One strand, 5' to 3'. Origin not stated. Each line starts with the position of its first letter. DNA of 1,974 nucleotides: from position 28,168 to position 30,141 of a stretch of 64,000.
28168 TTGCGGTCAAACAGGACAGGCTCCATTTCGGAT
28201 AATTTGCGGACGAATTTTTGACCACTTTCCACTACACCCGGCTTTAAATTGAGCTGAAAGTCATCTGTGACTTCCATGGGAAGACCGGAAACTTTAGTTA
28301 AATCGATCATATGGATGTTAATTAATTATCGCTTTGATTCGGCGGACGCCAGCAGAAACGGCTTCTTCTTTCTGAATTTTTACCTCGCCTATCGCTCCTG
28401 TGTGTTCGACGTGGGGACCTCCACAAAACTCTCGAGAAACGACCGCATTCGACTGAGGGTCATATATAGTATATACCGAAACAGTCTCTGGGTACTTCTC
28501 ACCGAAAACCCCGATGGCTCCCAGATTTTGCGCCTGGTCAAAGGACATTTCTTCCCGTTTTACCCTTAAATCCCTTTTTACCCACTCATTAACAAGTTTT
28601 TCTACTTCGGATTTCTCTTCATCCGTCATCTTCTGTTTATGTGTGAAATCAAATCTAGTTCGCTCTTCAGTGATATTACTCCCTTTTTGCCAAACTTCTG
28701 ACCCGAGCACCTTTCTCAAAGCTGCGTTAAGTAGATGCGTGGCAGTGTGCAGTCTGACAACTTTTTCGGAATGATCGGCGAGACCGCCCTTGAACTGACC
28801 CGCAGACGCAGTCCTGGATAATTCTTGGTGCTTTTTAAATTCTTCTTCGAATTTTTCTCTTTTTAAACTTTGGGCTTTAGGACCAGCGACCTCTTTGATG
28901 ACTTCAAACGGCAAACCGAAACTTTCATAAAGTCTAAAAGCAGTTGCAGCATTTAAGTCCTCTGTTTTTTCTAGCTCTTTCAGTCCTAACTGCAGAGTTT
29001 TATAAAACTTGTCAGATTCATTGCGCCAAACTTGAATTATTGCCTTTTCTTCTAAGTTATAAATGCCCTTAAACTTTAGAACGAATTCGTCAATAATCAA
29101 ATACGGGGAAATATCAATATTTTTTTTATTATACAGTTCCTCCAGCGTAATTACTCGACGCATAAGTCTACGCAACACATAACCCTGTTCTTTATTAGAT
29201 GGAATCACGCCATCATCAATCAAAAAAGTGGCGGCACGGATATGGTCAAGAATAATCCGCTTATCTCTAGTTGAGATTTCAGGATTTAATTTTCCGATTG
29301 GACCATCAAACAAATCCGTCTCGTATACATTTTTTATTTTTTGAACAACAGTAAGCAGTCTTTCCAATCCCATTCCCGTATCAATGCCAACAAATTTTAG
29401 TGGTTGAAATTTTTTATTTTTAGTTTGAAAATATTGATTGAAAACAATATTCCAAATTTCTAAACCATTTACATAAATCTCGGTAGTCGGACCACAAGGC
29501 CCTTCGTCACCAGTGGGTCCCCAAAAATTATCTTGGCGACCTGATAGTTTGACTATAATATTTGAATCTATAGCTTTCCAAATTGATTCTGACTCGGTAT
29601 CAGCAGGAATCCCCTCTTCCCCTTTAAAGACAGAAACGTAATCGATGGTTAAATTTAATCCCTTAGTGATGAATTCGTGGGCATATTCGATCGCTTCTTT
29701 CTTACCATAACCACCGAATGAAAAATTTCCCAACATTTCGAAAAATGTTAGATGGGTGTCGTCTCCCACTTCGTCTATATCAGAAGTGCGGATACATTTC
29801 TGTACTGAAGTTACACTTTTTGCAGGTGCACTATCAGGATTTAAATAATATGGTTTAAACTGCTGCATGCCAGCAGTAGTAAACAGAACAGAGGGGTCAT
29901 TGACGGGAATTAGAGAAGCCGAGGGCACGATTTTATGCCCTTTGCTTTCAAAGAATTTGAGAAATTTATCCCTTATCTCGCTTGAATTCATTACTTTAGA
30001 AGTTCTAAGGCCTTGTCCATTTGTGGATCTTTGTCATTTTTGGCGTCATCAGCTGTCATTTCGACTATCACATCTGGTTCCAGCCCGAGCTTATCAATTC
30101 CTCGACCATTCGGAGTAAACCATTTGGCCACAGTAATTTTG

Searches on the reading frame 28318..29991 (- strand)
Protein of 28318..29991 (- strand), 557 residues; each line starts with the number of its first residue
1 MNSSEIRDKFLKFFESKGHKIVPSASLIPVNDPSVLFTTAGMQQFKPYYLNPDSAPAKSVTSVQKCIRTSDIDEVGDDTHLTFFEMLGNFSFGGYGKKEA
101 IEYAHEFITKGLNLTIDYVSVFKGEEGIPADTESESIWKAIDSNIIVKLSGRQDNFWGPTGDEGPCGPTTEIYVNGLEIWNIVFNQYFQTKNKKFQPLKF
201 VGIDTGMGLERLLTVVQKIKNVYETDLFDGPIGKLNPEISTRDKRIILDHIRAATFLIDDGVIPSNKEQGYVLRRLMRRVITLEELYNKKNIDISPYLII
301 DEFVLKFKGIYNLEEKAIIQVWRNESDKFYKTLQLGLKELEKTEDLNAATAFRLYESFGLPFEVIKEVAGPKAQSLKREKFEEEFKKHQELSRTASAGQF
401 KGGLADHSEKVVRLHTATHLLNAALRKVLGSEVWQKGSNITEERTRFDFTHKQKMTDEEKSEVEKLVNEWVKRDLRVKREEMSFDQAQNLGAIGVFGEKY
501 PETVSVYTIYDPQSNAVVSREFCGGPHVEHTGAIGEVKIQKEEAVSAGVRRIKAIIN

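Call 40: search_protein_families(library=pfam, proteins=[window:28318-29991:-], max_evalue=0.00001)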
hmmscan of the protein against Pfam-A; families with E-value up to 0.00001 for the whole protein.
window:28318-29991:- (557 aa): 2 families
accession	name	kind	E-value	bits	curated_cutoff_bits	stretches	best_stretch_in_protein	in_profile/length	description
PF01411.24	tRNA-synt_2c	-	2.6e-101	340.3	30.3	1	5-419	1-453/552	tRNA synthetases class II (A)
PF07973.19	tRNA_SAD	-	2.4e-14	53.5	24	1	504-552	1-43/44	Threonyl and Alanyl tRNA synthetase second additional domain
